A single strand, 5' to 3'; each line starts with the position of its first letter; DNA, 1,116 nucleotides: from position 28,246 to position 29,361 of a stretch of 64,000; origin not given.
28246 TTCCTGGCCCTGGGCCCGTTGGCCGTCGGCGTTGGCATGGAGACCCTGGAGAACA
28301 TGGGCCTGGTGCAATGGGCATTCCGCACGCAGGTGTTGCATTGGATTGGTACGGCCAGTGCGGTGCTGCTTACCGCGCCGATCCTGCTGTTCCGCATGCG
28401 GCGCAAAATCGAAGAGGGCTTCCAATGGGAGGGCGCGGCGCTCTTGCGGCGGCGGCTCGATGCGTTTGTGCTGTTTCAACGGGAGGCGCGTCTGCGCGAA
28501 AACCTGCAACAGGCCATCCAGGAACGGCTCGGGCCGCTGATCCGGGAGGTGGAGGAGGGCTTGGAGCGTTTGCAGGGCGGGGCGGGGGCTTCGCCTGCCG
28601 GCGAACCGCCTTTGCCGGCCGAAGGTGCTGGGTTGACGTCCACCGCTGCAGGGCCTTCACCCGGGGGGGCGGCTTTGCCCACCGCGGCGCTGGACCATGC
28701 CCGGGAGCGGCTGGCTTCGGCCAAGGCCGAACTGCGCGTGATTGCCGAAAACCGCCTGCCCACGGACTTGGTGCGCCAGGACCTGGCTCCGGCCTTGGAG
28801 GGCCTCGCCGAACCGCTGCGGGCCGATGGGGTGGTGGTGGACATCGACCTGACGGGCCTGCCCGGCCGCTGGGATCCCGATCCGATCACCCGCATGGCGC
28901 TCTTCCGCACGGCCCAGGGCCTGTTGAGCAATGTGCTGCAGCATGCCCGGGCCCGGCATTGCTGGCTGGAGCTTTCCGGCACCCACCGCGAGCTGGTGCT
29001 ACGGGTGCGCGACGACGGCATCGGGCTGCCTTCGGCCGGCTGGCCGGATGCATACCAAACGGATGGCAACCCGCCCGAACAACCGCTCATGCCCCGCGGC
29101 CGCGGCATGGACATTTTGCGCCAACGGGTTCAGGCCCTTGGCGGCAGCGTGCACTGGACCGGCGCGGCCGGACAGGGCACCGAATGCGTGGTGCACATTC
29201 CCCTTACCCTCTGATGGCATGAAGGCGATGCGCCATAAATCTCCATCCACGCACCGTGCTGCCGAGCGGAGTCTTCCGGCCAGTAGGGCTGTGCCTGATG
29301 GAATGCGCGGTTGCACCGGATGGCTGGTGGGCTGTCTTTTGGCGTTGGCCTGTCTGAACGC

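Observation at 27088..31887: Two tandem sensor kinases, one missing the phospho-accepting His and the other missing the ATP-binding motifs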

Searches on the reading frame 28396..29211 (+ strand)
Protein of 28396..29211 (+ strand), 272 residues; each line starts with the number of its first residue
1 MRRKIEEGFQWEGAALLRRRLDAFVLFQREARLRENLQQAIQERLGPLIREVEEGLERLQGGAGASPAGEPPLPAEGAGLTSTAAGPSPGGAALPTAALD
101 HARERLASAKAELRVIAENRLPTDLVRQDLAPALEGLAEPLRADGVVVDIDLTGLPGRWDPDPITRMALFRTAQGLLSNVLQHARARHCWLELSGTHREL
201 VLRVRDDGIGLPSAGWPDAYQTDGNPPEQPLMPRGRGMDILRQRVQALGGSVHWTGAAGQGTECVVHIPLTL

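Call 52: predict_structure(alignment_id=A8)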
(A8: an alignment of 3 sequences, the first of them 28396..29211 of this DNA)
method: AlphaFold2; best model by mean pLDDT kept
length: 272 residues; sequences in the alignment: 3
mean_pLDDT: 67.5   pTM: 0.55
mean pLDDT of the five models: 67.5, 63.6, 61.1, 60.2, 59.1
residues with pLDDT >= 90: 14; 70-90: 141; 50-70: 62; < 50: 55
segments of 3 or more residues with pLDDT < 50: 64-92, 211-232
pLDDT, mean of each block of 10 residues (from residue 1): 52 69 71 71 79 80 44 38 35 66 74 58 61 84 87 79 76 79 80 87 81 40 40 57 78 74 84 61
secondary structure, 60 per line:
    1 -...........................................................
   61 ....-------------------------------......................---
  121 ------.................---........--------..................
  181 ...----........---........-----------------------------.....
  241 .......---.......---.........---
elements in order: H2-64 H96-117 H127-143 E147-154 H163-183 E188-195 E199-206 H236-247 E251-257 E261-269

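Call 83: fold_search(model_id=the predicted structure, library=pdb)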
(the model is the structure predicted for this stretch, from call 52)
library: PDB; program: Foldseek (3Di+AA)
matches with E <= 10: 712; with E <= 0.001: 345
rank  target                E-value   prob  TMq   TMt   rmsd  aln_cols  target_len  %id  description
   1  3ehj_A                4.5e-10  1.00  0.40  0.53  18.3       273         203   16  Crystal structure of DesKC-H188V in complex with AMP-PCP (released 2009-09-15)
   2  3ehh_B                7.3e-10  1.00  0.39  0.53  15.9       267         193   15  Crystal structure of DesKC-H188V in complex with ADP (released 2009-09-15)
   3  5iuj_E                9.2e-10  1.00  0.39  0.49  16.0       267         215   16  Crystal structure of the DesK-DesR complex in the phosphotransfer state with low Mg2+ (20 mM) (released 2016-12-21)
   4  5iuj_B                9.2e-10  1.00  0.39  0.49  15.8       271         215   16  Crystal structure of the DesK-DesR complex in the phosphotransfer state with low Mg2+ (20 mM) (released 2016-12-21)
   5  5iuk_D                9.7e-10  1.00  0.41  0.51  14.6       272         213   17  Crystal structure of the DesK-DesR complex in the phosphotransfer state with high Mg2+ (150 mM) (released 2016-12-21)
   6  5iuj_A                9.7e-10  1.00  0.41  0.51  14.5       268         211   17  Crystal structure of the DesK-DesR complex in the phosphotransfer state with low Mg2+ (20 mM) (released 2016-12-21)
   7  3ehh_A                1.1e-09  1.00  0.41  0.56  15.9       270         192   14  Crystal structure of DesKC-H188V in complex with ADP (released 2009-09-15)
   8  3ehj_B                1.2e-09  1.00  0.41  0.52  16.4       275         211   14  Crystal structure of DesKC-H188V in complex with AMP-PCP (released 2009-09-15)
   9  3gig_B                1.4e-09  1.00  0.41  0.54  13.9       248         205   15  Crystal structure of phosphorylated DesKC in complex with AMP-PCP (released 2009-09-15)
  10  7ssj_D                1.7e-09  1.00  0.41  0.51  16.4       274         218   15  Crystal structure of the DesK-DesR complex in the phosphatase state (released 2022-11-16)
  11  5iuj_D                2.4e-09  1.00  0.41  0.51  14.5       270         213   17  Crystal structure of the DesK-DesR complex in the phosphotransfer state with low Mg2+ (20 mM) (released 2016-12-21)
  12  7ssj_A                2.5e-09  1.00  0.38  0.47  17.7       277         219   16  Crystal structure of the DesK-DesR complex in the phosphatase state (released 2022-11-16)
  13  7ssj_C                2.6e-09  1.00  0.40  0.50  17.0       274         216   15  Crystal structure of the DesK-DesR complex in the phosphatase state (released 2022-11-16)
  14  3gif_A                3.5e-09  1.00  0.40  0.51  14.4       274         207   16  Crystal structure of DesKC_H188E in complex with ADP (released 2009-09-15)
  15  5iuk_A                4.0e-09  1.00  0.39  0.50  17.6       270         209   16  Crystal structure of the DesK-DesR complex in the phosphotransfer state with high Mg2+ (150 mM) (released 2016-12-21)
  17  3ehg                  4.8e-09  1.00  0.38  0.79   5.0       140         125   21  Crystal structure of the ATP-binding domain of DesK in complex with ATP (released 2009-09-15)
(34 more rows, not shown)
